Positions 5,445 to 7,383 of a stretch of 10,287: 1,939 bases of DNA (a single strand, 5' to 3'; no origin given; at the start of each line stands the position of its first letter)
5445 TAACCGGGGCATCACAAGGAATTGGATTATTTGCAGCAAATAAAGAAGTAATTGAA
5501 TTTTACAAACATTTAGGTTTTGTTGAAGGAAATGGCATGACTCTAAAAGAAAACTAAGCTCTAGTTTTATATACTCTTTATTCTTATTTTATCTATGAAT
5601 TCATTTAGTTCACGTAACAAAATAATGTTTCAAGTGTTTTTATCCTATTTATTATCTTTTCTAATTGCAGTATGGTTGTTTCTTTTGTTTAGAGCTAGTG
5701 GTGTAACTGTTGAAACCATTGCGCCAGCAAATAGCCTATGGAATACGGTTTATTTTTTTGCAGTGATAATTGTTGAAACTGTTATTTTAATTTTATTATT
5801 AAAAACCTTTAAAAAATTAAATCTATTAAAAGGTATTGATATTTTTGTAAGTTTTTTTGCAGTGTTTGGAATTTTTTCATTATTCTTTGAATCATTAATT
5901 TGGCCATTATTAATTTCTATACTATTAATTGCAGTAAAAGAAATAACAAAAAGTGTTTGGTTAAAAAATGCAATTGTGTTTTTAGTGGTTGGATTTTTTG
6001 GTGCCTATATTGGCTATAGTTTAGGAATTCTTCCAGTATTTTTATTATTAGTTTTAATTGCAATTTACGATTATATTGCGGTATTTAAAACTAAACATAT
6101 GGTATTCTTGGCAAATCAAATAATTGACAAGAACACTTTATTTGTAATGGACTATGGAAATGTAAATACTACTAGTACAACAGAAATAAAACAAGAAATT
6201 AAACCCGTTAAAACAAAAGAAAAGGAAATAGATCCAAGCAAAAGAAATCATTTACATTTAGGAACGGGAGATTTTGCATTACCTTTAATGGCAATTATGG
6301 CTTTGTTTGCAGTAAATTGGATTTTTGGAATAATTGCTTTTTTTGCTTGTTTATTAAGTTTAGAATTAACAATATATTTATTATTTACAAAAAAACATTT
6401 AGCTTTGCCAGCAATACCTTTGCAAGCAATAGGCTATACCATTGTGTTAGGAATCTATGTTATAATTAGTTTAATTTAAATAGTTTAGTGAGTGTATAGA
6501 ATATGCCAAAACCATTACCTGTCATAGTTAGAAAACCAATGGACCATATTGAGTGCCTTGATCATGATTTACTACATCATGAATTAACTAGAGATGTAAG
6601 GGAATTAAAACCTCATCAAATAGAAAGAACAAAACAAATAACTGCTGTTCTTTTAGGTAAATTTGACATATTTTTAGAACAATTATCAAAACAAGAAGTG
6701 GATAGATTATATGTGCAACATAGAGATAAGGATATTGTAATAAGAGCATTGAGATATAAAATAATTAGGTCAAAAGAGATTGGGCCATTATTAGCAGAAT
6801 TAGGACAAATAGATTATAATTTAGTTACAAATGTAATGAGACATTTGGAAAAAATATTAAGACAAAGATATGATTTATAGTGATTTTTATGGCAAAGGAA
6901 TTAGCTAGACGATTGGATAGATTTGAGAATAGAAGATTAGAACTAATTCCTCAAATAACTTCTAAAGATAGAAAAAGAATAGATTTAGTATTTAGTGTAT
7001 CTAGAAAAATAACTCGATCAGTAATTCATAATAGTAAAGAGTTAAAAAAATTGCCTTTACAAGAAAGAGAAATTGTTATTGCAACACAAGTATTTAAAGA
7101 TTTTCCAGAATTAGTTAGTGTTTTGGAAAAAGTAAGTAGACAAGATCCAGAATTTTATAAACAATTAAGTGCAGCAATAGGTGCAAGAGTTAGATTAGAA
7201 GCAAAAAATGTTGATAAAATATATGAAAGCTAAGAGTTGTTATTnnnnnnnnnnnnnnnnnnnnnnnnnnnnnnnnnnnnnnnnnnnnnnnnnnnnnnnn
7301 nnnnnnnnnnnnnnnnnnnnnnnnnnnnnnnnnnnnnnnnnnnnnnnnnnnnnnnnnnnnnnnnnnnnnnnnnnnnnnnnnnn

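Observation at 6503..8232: Tandem array of five diverged paralogs of an unrecognised small-protein family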

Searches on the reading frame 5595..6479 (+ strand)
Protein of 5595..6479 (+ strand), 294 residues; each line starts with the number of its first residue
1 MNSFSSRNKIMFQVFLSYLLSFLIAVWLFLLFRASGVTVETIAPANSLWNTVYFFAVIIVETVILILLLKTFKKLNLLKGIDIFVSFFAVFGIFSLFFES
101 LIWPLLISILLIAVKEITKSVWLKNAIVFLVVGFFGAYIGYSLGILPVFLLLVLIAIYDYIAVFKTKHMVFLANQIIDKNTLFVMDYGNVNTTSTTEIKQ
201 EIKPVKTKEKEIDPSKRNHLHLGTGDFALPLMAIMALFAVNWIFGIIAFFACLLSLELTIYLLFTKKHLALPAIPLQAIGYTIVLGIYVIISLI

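Call 4: search_protein_families(library=pfam, proteins=[window:5595-6479:+], max_evalue=1)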
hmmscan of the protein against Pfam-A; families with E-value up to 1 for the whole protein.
window:5595-6479:+ (294 aa): 2 families
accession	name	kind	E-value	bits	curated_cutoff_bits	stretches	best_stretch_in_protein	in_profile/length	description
PF06550.16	SPP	-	8.8e-17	61.9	23.9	1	19-252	5-237/283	Signal-peptide peptidase, presenilin aspartyl protease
PF01080.22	Presenilin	-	9.7e-05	21.7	34.3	1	196-278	307-390/408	Presenilin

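Call 45: find_related_loci(query=A7, collection=metagenome_contigs, flank=8000)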
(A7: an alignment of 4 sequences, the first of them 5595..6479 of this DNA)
Query A7 (294 aa) in metagenome_contigs; peptide patterns used: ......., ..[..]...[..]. (x = any residue, [..] = any of these).
516 stretches matched a pattern; 230 encode a relative of the query (tblastn E <= 1e-3); the best 80 are kept; 80 distinct loci.
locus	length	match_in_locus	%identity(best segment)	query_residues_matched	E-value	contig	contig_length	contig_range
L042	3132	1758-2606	81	5-288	1e-138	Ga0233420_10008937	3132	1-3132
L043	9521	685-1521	67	5-288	2e-119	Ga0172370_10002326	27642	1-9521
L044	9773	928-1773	66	3-282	3e-116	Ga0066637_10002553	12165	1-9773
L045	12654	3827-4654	42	12-293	2e-59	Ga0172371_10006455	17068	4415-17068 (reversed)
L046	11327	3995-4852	43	3-279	1e-54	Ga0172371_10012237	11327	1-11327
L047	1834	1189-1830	43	2-208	5e-33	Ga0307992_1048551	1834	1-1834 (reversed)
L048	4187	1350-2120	31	2-283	1e-28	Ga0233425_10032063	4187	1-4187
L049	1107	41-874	31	5-294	4e-29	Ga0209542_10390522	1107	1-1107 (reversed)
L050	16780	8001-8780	30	37-288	9e-28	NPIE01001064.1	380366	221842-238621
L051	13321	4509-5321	29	37-293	6e-28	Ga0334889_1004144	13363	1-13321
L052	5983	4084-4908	29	4-292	5e-26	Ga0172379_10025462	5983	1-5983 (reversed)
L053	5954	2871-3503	33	50-279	3e-25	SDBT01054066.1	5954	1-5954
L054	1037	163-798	34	46-279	1e-25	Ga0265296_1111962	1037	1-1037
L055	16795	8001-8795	29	1-277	3e-24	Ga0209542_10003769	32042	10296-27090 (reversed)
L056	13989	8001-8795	29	1-277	3e-24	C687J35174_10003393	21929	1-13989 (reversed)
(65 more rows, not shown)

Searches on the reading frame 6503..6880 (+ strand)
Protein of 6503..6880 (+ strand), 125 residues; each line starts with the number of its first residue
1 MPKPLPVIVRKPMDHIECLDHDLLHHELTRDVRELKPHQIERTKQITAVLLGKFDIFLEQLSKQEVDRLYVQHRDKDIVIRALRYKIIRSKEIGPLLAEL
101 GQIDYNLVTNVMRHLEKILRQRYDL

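Call 4: search_protein_families(library=pfam, proteins=[window:6503-6880:+], max_evalue=1)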
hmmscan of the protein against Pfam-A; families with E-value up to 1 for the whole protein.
window:6503-6880:+ (125 aa): 3 families
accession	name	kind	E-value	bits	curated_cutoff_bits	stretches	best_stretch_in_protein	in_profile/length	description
PF17004.11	SRP_TPR_like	-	0.09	13.3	35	1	31-78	7-54/109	Putative TPR-like repeat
PF14053.11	DUF4248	-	0.14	12.6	27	0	62-106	6-47/68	Domain of unknown function (DUF4248)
PF03957.18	Jun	-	0.26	11.6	26.7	1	26-73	37-84/232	Jun-like transcription factor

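Call 11: search_protein_families(library=ncbifam, proteins=[window:6503-6880:+], max_evalue=1)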
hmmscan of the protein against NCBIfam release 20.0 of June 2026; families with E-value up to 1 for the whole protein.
window:6503-6880:+ (125 aa): 1 family
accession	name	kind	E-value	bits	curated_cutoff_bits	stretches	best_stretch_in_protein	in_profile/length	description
NF033898.1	QWxxN_dom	domain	0.058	13.7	55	1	36-76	77-117/127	QWxxN domain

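Call 57: predict_structure(alignment_id=A8)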
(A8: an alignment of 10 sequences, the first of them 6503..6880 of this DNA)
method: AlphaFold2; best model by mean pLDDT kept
length: 125 residues; sequences in the alignment: 10
mean_pLDDT: 82.5   pTM: 0.71
mean pLDDT of the five models: 82.5, 81.4, 80.9, 80.9, 79.5
residues with pLDDT >= 90: 82; 70-90: 16; 50-70: 5; < 50: 22
segments of 3 or more residues with pLDDT < 50: 1-21
pLDDT, mean of each block of 10 residues (from residue 1): 45 42 63 84 91 94 94 95 96 96 93 94 91
secondary structure, 60 per line:
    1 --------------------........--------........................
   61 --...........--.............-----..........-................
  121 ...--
elements in order: H21-28 H37-60 H63-73 H76-88 H94-103 H105-123

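Call 60: fold_search(model_id=the predicted structure, library=pdb)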
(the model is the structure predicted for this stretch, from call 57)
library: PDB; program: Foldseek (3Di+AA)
matches with E <= 10: 79; with E <= 0.001: 0
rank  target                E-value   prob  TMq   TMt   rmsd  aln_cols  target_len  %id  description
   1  6qb5_C                1.1e+00  0.08  0.17  0.09  14.9       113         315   15  Crystal structure of the N-terminal region of human cohesin subunit STAG1 (released 2019-02-06)
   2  5qst_C                1.6e+00  0.06  0.16  0.09  15.1       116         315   16  PanDDA analysis group deposition -- Crystal Structure of human STAG1 in complex with Z2447286438 (released 2019-08-21)
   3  6he1_A                2.8e+00  0.08  0.25  0.09  12.8       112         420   12  Pseudomonas aeruginosa Seryl-tRNA Synthetase in Complex with 5'-O-(N-(L-seryl)-sulfamoyl)N3-methyluridine (released 2019-12-04)
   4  8bd5_X                3.1e+00  0.11  0.23  0.31   9.5        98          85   14  Cas12k-sgRNA-dsDNA-S15-TniQ-TnsC transposon recruitment complex (released 2022-12-28)
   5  9nnf_A                3.2e+00  0.06  0.19  0.19  15.2       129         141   11  Cryo-EM structure of a de-novo designed binder NY1-B04 in complex with HLA-A*02:01 and NY-ESO-1-derived peptide SLLMWI (released 2025-07-23)
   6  2voh_A                3.2e+00  0.06  0.19  0.16  12.2       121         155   15  Structure of mouse A1 bound to the Bak BH3-domain (released 2008-03-04)
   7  7bqn_MODEL_1_A        3.4e+00  0.07  0.23  0.24  12.1       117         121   19  Solution NMR structure of fold-C Rei; de novo designed protein with an asymmetric all-alpha topology (released 2021-04-07)
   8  2y39                  3.4e+00  0.03  0.14  0.15  14.1        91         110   19  Ni-bound form of Cupriavidus metallidurans CH34 CnrXs (released 2011-03-30)
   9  7zjs_A                3.6e+00  0.03  0.16  0.04  13.6       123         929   14  Structural basis of centromeric cohesion protection by SGO1 (released 2023-04-26)
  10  9kor_A                3.8e+00  0.05  0.20  0.04  19.8       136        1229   18  Cryo-EM structure of PsCas9-sgRNA-dsDNA ternary complex (released 2025-07-30)
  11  2eb1_A                3.8e+00  0.04  0.20  0.15  12.7       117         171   14  Crystal Structure of the C-Terminal RNase III Domain of Human Dicer (released 2007-11-06)
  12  9t1m_B                4.2e+00  0.06  0.22  0.24  13.1       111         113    8  Nuclear export protein/Non-structural protein 2 (NEP/NS2) in complex with artificial alpha Rep protein (released 2025-11-12)
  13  1f44_A                4.5e+00  0.08  0.28  0.13  12.6       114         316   18  CRYSTAL STRUCTURE OF TRIMERIC CRE RECOMBINASE-LOX COMPLEX (released 2001-10-12)
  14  6h1n                  4.7e+00  0.08  0.29  0.26   8.3       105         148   10  Crystal Structure of a Zebra-fish pro-survival protein NRZ-apo (released 2018-10-03)
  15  7uq2_A                4.7e+00  0.04  0.18  0.24  15.7        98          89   12  Vs.4 from T4 phage in complex with cGAMP (released 2023-02-08)
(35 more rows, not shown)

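Call 62: fold_search(model_id=the predicted structure, library=viral)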
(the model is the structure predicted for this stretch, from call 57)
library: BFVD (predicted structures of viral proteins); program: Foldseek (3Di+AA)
matches with E <= 10: 146; with E <= 0.001: 0
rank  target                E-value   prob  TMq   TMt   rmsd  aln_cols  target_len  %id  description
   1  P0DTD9                1.3e+00  0.16  0.28  0.12  11.0       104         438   10  RNA ligase [Rhodothermus phage RM378]
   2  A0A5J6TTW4            1.5e+00  0.06  0.19  0.15  15.6       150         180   17  (no name in the UniProt tables at hand)
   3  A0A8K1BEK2            1.9e+00  0.16  0.31  0.31   7.5       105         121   11  (no name in the UniProt tables at hand)
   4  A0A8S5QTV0            2.0e+00  0.08  0.25  0.22  12.0       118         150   18  Putative zinc-ribbon domain protein [Podoviridae sp. ctKS020]
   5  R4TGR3                2.1e+00  0.04  0.16  0.18  14.9       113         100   15  Uncharacterized protein [Halogranum tailed virus 1]
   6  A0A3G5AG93            2.2e+00  0.11  0.27  0.27  14.7       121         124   19  Uncharacterized protein [Hyperionvirus sp.]
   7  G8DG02                2.2e+00  0.06  0.19  0.12  17.6       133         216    8  (no name in the UniProt tables at hand)
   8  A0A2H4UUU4            2.4e+00  0.06  0.20  0.17  21.8       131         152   10  Uncharacterized protein [Bodo saltans virus]
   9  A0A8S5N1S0            2.7e+00  0.10  0.27  0.27   7.5       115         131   13  Avd-like protein [Siphoviridae sp. ctYWp4]
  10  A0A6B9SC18            2.7e+00  0.09  0.26  0.16  15.1       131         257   18  Matrix protein (Fragment) [Rondonia thogotovirus]
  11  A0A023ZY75            3.0e+00  0.06  0.22  0.23  10.7       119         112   14  DUF732 domain-containing protein [Mycobacterium phage MosMoris]
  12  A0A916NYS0            3.3e+00  0.07  0.22  0.21  11.1       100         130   14  Uncharacterized protein [Mythimna separata entomopoxvirus 'L']
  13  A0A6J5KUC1            3.3e+00  0.06  0.21  0.25   9.2       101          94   15  Uncharacterized protein [uncultured Caudovirales phage]
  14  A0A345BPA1            3.3e+00  0.04  0.20  0.09  11.6       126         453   17  (no name in the UniProt tables at hand)
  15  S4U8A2                3.7e+00  0.11  0.28  0.31  11.2       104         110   14  Uncharacterized protein [Listeria phage LP-110]
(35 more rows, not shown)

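Call 65: search_protein_families(library=pfam, alignment_id=A8, max_evalue=0.1)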
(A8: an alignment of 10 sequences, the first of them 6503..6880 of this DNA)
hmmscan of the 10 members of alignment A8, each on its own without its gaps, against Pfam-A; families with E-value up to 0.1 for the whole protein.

A. member 1, window:6503-6880:+ (125 aa): 1 family
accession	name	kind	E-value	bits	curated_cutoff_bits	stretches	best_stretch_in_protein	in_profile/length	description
PF17004.11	SRP_TPR_like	-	0.09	13.3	35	0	31-78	7-54/109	Putative TPR-like repeat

B. families by the number of members that match (of 10 scanned): 6 families
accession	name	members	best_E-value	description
PF17830.6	STI1-HOP_DP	1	0.003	STI1/HOP, DP domain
PF03052.20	Adeno_52K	1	0.033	Adenoviral protein L1 52/55-kDa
PF23950.1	MLLE_2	1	0.052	MLLE-related domain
PF09509.15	Hypoth_Ymh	1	0.073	Protein of unknown function (Hypoth_ymh)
PF17004.11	SRP_TPR_like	1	0.09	Putative TPR-like repeat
PF15499.12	Peptidase_C98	1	0.097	Ubiquitin-specific peptidase-like, SUMO isopeptidase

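Call 84: find_related_loci(query=A12, collection=viral_contigs, flank=5000)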
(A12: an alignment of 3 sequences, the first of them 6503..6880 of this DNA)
Query A12 (125 aa) in viral_contigs; peptide patterns used: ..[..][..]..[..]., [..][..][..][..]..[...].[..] (x = any residue, [..] = any of these).
92 stretches matched a pattern, but none encodes a relative of the query by tblastn (E <= 1e-3).

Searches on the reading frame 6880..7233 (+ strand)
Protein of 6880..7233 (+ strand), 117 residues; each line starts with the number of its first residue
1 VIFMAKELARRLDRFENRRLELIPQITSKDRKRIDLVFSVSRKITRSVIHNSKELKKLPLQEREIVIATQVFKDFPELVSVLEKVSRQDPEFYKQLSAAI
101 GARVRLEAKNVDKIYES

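Call 4: search_protein_families(library=pfam, proteins=[window:6880-7233:+], max_evalue=1)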
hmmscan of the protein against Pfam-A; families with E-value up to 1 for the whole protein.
window:6880-7233:+ (117 aa): 1 family
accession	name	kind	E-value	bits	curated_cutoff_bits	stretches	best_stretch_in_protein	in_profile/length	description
PF23950.1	MLLE_2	-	0.053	13.8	27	1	53-78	11-36/60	MLLE-related domain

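Call 9: find_homologous_proteins(query=A2, max_evalue=0.01)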
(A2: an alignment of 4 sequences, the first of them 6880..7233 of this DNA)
Query A2 (4 sequences) (117 aa, profile of the alignment): 4 proteins with E <= 0.01 among 821 candidates.
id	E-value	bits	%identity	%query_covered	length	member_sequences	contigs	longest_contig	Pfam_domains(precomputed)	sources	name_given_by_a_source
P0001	1.6e-37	146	100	97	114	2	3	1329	-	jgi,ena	-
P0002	6.8e-34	134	38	11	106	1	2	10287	-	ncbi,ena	-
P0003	1.3e-33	134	33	15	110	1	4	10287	-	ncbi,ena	-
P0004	4.4e-32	129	32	65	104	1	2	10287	-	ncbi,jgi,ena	-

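Call 11: search_protein_families(library=ncbifam, proteins=[window:6880-7233:+], max_evalue=1)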
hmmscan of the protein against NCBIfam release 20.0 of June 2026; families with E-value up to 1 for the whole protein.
window:6880-7233:+ (117 aa): 2 families
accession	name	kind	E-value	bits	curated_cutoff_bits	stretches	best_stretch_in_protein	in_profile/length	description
NF002187.0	PRK01045.1-1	equivalog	0.052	12.7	276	1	46-92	138-183/282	4-hydroxy-3-methylbut-2-enyl diphosphate reductase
NF003036.0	PRK03926.1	equivalog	0.2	10.7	403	1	53-105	149-202/302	mevalonate kinase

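Call 12: search_solved_structures(query=A2, max_evalue=10)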
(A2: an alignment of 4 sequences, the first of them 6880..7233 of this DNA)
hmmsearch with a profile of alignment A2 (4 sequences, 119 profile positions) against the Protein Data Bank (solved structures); distinct sequences matched with E-value up to 10: 10.
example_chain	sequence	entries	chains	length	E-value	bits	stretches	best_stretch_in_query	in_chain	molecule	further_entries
7ooc_N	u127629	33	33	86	0.13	15.6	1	28-102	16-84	30S ribosomal protein S15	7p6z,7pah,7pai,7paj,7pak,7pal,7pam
4d6k_A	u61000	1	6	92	0.16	15.4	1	64-113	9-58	DEOXYNUCLEOTIDYLTRANSFERASE TERMINAL-INTERACTING PROTEIN 1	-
4gvp_A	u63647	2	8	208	0.19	15.1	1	60-114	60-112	Response regulator protein vraR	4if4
7ve6_A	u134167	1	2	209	0.19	15.1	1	60-114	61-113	Response regulator protein VraR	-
6z2j_A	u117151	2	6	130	0.2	15.1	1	61-112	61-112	Deoxynucleotidyltransferase terminal-interacting protein 1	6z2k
9r4i_C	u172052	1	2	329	0.35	14.2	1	61-112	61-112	Deoxynucleotidyltransferase terminal-interacting protein 1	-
5njt_O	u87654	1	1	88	0.52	13.7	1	35-103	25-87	30S ribosomal protein S15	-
3j9w_AO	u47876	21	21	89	0.54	13.6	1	35-103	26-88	30S ribosomal protein uS15 | 30S ribosomal protein S15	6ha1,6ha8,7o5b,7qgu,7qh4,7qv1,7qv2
6htq_o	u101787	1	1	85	0.54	13.6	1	35-102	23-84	30S ribosomal protein S15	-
5ux1_A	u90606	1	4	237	1.6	12.1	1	66-103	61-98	tRNA-(MS(2)IO(6)A)-hydroxylase-like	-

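Call 20: search_protein_representatives(alignment_id=A2)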
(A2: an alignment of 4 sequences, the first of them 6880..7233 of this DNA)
Query: 4 sequences, 119 profile positions. Proteins with E-value up to 0.001 (for the whole library): 7; up to 1e-10: 5; up to 1e-30: 4. The best 7 are listed.
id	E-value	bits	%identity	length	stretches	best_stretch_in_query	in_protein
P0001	5.2e-38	146.0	-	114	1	4-119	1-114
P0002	2.2e-34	134.4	-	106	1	4-114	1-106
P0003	4.0e-34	133.5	-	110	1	1-119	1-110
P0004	1.4e-32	128.5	-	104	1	4-110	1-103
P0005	4.1e-15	72.1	-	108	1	8-110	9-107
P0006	8.8e-06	42.0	-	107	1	6-113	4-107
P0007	5.7e-05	39.4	-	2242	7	72-110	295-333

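Call 23: find_encoding_contigs(protein=P0005, flank=10000, max_places=6)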
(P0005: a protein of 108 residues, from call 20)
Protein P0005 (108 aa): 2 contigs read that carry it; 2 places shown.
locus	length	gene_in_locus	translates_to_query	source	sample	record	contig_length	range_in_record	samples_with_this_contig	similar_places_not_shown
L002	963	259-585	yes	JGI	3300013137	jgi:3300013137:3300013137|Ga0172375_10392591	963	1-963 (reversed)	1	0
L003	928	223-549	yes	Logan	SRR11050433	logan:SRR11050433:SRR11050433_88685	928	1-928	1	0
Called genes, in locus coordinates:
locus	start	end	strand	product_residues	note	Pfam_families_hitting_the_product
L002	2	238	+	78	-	?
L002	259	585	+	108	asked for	-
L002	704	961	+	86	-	?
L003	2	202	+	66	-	?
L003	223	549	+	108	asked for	-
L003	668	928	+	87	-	?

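Call 24: find_encoding_contigs(protein=P0006, flank=10000, max_places=6)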
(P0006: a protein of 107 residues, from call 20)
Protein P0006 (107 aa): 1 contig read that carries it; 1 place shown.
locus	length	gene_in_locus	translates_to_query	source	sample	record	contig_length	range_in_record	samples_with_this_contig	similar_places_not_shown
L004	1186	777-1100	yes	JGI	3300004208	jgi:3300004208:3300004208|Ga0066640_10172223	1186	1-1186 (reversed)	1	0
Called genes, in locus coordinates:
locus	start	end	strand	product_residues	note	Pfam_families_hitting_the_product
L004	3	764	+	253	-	?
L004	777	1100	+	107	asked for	-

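Call 85: find_related_loci(query=A13, collection=viral_contigs, flank=5000)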
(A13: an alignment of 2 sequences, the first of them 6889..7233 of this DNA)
Query A13 (114 aa) in viral_contigs; peptide patterns used: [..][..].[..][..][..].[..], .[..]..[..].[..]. (x = any residue, [..] = any of these).
241 stretches matched a pattern, but none encodes a relative of the query by tblastn (E <= 1e-3).
